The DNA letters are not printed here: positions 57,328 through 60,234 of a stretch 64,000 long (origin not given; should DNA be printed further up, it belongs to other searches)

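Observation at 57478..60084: Sulfatase fused in-frame to a DJ-1/PfpI (Hsp31-like) domain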

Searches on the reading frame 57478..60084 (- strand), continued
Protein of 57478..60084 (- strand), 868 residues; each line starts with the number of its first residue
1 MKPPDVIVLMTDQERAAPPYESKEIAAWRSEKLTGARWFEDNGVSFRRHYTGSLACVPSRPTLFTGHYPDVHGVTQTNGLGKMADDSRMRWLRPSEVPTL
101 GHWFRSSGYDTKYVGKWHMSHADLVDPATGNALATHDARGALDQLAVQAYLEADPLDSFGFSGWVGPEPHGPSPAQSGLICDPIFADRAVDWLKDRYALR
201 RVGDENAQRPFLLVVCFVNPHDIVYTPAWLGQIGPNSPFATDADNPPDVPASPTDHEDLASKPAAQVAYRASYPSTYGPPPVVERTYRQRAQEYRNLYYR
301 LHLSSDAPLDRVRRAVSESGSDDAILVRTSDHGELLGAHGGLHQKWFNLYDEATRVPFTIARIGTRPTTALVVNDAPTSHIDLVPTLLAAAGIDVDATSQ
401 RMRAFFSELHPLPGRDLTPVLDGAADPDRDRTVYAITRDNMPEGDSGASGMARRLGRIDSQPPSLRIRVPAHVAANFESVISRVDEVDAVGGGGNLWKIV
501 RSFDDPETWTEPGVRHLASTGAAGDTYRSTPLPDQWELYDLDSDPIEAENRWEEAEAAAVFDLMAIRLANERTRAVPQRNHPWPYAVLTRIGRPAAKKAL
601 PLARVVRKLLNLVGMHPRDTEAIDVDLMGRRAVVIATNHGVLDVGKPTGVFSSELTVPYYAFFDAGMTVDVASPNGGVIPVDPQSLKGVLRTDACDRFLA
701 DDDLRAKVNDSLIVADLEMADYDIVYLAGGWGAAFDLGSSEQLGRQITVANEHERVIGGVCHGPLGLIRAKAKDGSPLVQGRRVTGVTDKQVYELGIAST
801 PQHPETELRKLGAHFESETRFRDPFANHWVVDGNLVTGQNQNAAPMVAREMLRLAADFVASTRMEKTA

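Call 44: find_encoding_contigs(protein=P0131, flank=7000, max_places=3)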
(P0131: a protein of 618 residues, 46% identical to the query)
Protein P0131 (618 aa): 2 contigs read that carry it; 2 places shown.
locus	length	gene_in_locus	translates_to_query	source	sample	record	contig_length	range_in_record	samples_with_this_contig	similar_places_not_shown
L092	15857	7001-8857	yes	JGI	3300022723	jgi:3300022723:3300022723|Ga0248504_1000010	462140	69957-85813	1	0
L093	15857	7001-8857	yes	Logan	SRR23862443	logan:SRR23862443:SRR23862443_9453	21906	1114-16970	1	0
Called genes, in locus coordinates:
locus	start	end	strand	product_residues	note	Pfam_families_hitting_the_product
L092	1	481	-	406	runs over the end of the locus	PF00067:p450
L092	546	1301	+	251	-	PF00392:GntR, PF07702:UTRA (faint)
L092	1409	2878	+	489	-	PF00890:FAD_binding_2, PF01266:DAO, PF01946:Thi4 (faint), PF03486:HI0933_like (faint), PF07992:Pyr_redox_2 (faint), PF12831:FAD_oxidored (weak)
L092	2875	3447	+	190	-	-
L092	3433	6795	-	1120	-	PF12951:PATR, PF03797:Autotransporter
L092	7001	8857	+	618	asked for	PF00884:Sulfatase, PF16347:SGSH_C (faint)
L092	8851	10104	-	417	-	PF00989:PAS, PF13188:PAS_8 (faint), PF08448:PAS_4 (weak), PF13426:PAS_9 (weak), PF08447:PAS_3, PF08448:PAS_4, PF13596:PAS_10 (weak), PF08447:PAS_3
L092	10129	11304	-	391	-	-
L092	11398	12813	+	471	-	PF03219:TLC (faint), PF07690:MFS_1 (weak)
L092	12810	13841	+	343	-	PF13354:Beta-lactamase2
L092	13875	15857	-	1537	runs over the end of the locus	PF13432:TPR_16 (faint), PF13424:TPR_12 (faint), PF13428:TPR_14 (faint), PF00515:TPR_1 (faint), PF07719:TPR_2 (faint), PF14559:TPR_19 (weak), PF00069:Pkinase, PF07714:PK_Tyr_Ser-Thr, +4 more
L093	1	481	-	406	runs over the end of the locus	PF00067:p450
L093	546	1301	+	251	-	PF00392:GntR, PF07702:UTRA (faint)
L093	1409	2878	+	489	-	PF00890:FAD_binding_2, PF01266:DAO, PF01946:Thi4 (faint), PF03486:HI0933_like (faint), PF07992:Pyr_redox_2 (faint), PF12831:FAD_oxidored (weak)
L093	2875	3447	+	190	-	-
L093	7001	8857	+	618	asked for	PF00884:Sulfatase, PF16347:SGSH_C (faint)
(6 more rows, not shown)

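Call 48: find_related_loci(query=A2, collection=metagenome_contigs, flank=6000)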
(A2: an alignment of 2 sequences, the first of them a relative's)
Query A2 (283 aa) in metagenome_contigs; peptide patterns used: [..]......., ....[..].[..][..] (x = any residue, [..] = any of these).
535 stretches matched a pattern; 293 encode a relative of the query (tblastn E <= 1e-3); the best 80 are kept; 80 distinct loci.
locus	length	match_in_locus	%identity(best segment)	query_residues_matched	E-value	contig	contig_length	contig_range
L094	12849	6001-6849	99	1-283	0e+0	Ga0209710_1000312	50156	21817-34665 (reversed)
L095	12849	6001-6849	99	1-283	0e+0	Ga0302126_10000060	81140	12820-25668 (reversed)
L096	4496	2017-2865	99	1-283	0e+0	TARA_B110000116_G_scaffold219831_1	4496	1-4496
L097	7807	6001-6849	99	1-283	0e+0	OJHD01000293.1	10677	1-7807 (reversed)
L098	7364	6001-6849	99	1-283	0e+0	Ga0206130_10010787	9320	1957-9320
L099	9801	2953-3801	93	1-283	8e-178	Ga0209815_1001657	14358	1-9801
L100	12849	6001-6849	91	1-283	3e-175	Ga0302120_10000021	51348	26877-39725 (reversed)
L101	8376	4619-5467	91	1-283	3e-175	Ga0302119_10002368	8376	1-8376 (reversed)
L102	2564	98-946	93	1-283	0e+0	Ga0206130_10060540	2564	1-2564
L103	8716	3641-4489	93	1-283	3e-172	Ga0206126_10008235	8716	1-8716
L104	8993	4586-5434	93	1-283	2e-171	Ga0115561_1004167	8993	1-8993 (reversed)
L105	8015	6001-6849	93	1-283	4e-178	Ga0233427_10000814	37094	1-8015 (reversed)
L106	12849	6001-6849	76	1-283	4e-146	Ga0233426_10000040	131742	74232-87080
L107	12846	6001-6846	70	1-282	4e-136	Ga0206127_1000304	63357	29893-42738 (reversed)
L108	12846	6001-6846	70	1-282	4e-136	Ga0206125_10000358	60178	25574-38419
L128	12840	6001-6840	65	4-283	2e-123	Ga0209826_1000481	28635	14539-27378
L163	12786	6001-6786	66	22-283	8e-119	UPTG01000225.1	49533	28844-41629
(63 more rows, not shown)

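Call 51: search_protein_families(library=ncbifam, proteins=[L001:5843-6664:+, L001:5016-5843:+, L085:5035-5643:+, L090:5326-5703:+, L090:5707-7551:+, L090:4429-5280:+, P0240], max_evalue=0.01)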
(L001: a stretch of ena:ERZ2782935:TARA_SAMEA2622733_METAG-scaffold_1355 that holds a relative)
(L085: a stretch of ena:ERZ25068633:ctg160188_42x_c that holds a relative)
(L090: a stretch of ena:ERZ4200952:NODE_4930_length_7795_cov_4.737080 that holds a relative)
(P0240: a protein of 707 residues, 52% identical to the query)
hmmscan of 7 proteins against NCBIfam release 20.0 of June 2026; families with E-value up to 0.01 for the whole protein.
L001:5843-6664:+ (273 aa): 15 families
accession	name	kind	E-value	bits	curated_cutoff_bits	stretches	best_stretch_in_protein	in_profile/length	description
NF000806.0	PRK00055.2-4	equivalog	3.5e-89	298.7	363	1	1-273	2-276/280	ribonuclease Z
TIGR02651.1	RNase_Z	equivalog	1.1e-32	113.3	292.95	2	2-162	1-148/302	ribonuclease Z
NF000801.0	PRK00055.1-3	equivalog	1.7e-29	102.8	252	2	1-162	2-153/307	ribonuclease Z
NF041257.1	GntH_guanitoxin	equivalog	8e-23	80.9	333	1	1-272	13-297/374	guanitoxin biosynthesis MBL fold metallo-hydrolase GntH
NF000800.0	PRK00055.1-1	equivalog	4.1e-18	65.4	398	2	1-118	1-121/305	ribonuclease Z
NF041851.1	cyc_nuc_deg_phdiest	equivalog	5.1e-16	58.8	400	1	22-266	22-246/253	cyclic nucleotide-degrading phosphodiesterase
NF000805.0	PRK00055.2-3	equivalog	8.7e-16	58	416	2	2-100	5-102/307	ribonuclease Z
TIGR02649.1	true_RNase_BN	exception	5.5e-13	48.6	563.7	1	29-104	32-106/304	ribonuclease BN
NF002553.0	PRK02113.1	equivalog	1.5e-09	37.6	386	1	15-238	31-223/252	MBL fold metallo-hydrolase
NF000804.0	PRK00055.2-1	equivalog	2.7e-08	33.2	402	1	2-100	5-102/306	ribonuclease Z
TIGR03307.1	PhnP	equivalog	1.1e-06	28.3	272.25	1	14-93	32-101/249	phosphonate metabolism protein PhnP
NF038231.1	MBL_Geo_Pelo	equivalog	1.8e-06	27.7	360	1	13-102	28-112/250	GPMC system MBL fold metallohydrolase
NF002558.0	PRK02126.1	subfamily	8.4e-06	25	315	1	54-104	49-96/345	ribonuclease Z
NF047979.1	lactonase_AidB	equivalog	0.00041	19.7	360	1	22-72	63-113/271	AidB family quorum-quenching N-acyl homoserine lactonase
TIGR02650.1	RNase_Z_T_toga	equivalog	0.0075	15.5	507.05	0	21-93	11-81/277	ribonuclease Z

L001:5016-5843:+ (275 aa): 0 families

L085:5035-5643:+ (202 aa): 4 families
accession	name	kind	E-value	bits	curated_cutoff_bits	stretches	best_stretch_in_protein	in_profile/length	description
NF007243.0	PRK09685.1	equivalog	1.9e-05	24.3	199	1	16-84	194-259/303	transcriptional regulator FeaR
TIGR03384.1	betaine_BetI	equivalog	0.0047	16.6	201.3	1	31-79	20-68/189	choline-binding transcriptional repressor BetI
NF053731.1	TransRegFasRMycb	equivalog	0.0078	16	330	1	14-79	6-71/199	HTH-type transcriptional activator FasR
NF033703.1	transcr_KstR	equivalog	0.0098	15.5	280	0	41-91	29-80/185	cholesterol catabolism transcriptional regulator KstR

L090:5326-5703:+ (125 aa): 0 families

L090:5707-7551:+ (614 aa): 4 families
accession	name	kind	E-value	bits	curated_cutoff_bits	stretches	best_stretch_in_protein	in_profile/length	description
NF010322.0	PRK13759.1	equivalog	7.2e-34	117.1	481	3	203-354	170-307/486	arylsulfatase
TIGR03417.1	chol_sulfatase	equivalog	7e-26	91.2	433.45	2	46-353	2-291/500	choline-sulfatase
NF045661.1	HdlasePehA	equivalog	6.9e-22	77.7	900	2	191-354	159-321/506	phosphoric/sulfuric ester hydrolase PehA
NF052527.1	Mn_arylsulf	exception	6.6e-21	74.7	850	2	202-354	167-304/479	manganese-dependent arylsulfatase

L090:4429-5280:+ (283 aa): 2 families
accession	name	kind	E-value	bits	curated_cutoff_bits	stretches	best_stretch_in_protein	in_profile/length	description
NF003168.0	PRK04155.1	equivalog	1.4e-06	27.6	365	1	43-212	46-215/287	glyoxalase III HchA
TIGR01382.1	PfpI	subfamily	0.0011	18.6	139.05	1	72-193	10-110/169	DJ-1/PfpI/YhbO family deglycase/protease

P0240 (707 aa): 15 families
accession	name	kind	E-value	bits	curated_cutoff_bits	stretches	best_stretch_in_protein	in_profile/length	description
NF000806.0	PRK00055.2-4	equivalog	1.2e-37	129.7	363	1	100-386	2-270/280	ribonuclease Z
NF041257.1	GntH_guanitoxin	equivalog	5.5e-37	127.5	333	1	94-389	7-295/374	guanitoxin biosynthesis MBL fold metallo-hydrolase GntH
TIGR02651.1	RNase_Z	equivalog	3.1e-27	95.4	292.95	2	102-268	2-148/302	ribonuclease Z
NF000801.0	PRK00055.1-3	equivalog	1.5e-26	93.2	252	2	100-205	2-107/307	ribonuclease Z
NF041851.1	cyc_nuc_deg_phdiest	equivalog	9e-15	54.7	400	1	101-385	4-246/253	cyclic nucleotide-degrading phosphodiesterase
NF000800.0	PRK00055.1-1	equivalog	3e-14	52.7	398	2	128-198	33-103/305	ribonuclease Z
TIGR02649.1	true_RNase_BN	exception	6.3e-12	45.1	563.7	2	129-199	33-103/304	ribonuclease BN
NF000805.0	PRK00055.2-3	equivalog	1.9e-11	43.8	416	1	125-185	29-89/307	ribonuclease Z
NF003168.0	PRK04155.1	equivalog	5.9e-08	32.1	365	1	495-644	71-225/287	glyoxalase III HchA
NF000804.0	PRK00055.2-1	equivalog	1.8e-07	30.6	402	1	102-187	6-91/306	ribonuclease Z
NF002558.0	PRK02126.1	subfamily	5.1e-06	25.7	315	1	127-195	27-89/345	ribonuclease Z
TIGR01382.1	PfpI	subfamily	5.7e-06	26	139.05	1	499-635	11-121/169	DJ-1/PfpI/YhbO family deglycase/protease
NF038231.1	MBL_Geo_Pelo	equivalog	0.00098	18.8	360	1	120-227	36-133/250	GPMC system MBL fold metallohydrolase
TIGR03307.1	PhnP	equivalog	0.0013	18.2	272.25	0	118-168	36-83/249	phosphonate metabolism protein PhnP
TIGR01383.1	not_thiJ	equivalog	0.0018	18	131.25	1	561-617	55-111/180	DJ-1 family glyoxalase III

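Call 52: search_solved_structures(query=L001:5843-6664:+, max_evalue=0.001)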
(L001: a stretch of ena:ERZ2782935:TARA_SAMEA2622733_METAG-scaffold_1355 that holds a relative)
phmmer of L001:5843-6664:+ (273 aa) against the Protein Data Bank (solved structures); distinct sequences matched with E-value up to 0.001: 17.
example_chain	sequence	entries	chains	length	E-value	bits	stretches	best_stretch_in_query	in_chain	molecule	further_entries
8gyg_A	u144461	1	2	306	1.4e-19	73.7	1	5-269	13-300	Arysulfatase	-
2cbn_A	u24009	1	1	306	3.1e-11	46.3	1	3-114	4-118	RIBONUCLEASE Z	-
1y44_A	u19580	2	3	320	9.2e-11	44.8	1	1-118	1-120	Ribonuclease Z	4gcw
3zwf_A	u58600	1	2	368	5.2e-10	42.3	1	1-119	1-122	ZINC PHOSPHODIESTERASE ELAC PROTEIN 1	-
2fk6_A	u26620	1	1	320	2.2e-09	40.2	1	1-118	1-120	RIBONUCLEASE Z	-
6kns_A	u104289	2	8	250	4.4e-07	32.7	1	2-94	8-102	Putative metal-dependent hydrolase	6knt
9ey0_E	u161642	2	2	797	7.2e-07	32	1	2-198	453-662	Zinc phosphodiesterase ELAC protein 2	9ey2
8z0p_A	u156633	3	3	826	7.9e-07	31.9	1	2-198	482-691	Zinc phosphodiesterase ELAC protein 2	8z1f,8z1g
8rr1_E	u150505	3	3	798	3.6e-06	29.7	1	2-198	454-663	Zinc phosphodiesterase ELAC protein 2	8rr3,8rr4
6j4n_A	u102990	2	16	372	1.2e-05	28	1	3-193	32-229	Metallo-beta-lactamases PNGM-1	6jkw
9ey1_E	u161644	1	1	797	1.8e-05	27.4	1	2-198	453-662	Zinc phosphodiesterase ELAC protein 2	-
7byq_A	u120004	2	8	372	1.8e-05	27.4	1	3-192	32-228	Metallo-beta-lactamase PNGM-1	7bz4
8cbl_E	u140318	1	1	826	1.9e-05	27.3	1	2-198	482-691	Zinc phosphodiesterase ELAC protein 2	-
7bz3_A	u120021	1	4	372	3e-05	26.7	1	3-191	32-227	Metallo-beta-lactamase PNGM-1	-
7bz1_A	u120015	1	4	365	0.00027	23.6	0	3-193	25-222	Metallo-beta-lactamase PNGM-1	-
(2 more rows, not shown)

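Call 58: search_solved_structures(query=P0240, max_evalue=0.000001, show_alignments=1)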
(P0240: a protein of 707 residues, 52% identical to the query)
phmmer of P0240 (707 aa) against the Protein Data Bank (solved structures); distinct sequences matched with E-value up to 0.000001: 24.
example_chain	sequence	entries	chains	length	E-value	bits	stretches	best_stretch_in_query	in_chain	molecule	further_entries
4p5p_A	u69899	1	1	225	1.6e-31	112.7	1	479-696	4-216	ThiJ/PfpI family protein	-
1u9c_A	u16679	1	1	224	1e-27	100.1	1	478-706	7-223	APC35852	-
8gyg_A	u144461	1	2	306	4.5e-23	84.8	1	106-386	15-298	Arysulfatase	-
3n7t_A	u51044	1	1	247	2.1e-21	79.3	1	479-697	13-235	Macrophage binding protein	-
6j4n_A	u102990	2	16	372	4.7e-18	68.2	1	95-301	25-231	Metallo-beta-lactamases PNGM-1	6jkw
7byq_A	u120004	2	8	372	6.1e-18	67.8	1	95-300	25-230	Metallo-beta-lactamase PNGM-1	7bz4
7bz3_A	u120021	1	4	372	6.7e-18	67.7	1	95-300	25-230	Metallo-beta-lactamase PNGM-1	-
7bz1_A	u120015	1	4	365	1.1e-16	63.7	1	95-301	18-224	Metallo-beta-lactamase PNGM-1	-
7wi1_A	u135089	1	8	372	1.2e-16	63.6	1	95-301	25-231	Metallo-beta-lactamase PNGM-1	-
7bzi_G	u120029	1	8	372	1.2e-16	63.6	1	95-301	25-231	Metallo-beta-lactamase PNGM-1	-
4lru_A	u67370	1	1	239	1.3e-16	63.4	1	475-697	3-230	Glyoxalase III (glutathione-independent)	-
1qvv_A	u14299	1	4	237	2.3e-14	56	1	480-689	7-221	YDR533c protein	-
4qyx_A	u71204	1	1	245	2.4e-14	55.9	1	480-689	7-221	Probable chaperone protein HSP31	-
1qvw_A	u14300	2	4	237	9e-13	50.7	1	481-689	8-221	YDR533c protein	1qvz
3mii_A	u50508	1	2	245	1e-11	47.2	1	477-692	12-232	Probable chaperone protein HSP33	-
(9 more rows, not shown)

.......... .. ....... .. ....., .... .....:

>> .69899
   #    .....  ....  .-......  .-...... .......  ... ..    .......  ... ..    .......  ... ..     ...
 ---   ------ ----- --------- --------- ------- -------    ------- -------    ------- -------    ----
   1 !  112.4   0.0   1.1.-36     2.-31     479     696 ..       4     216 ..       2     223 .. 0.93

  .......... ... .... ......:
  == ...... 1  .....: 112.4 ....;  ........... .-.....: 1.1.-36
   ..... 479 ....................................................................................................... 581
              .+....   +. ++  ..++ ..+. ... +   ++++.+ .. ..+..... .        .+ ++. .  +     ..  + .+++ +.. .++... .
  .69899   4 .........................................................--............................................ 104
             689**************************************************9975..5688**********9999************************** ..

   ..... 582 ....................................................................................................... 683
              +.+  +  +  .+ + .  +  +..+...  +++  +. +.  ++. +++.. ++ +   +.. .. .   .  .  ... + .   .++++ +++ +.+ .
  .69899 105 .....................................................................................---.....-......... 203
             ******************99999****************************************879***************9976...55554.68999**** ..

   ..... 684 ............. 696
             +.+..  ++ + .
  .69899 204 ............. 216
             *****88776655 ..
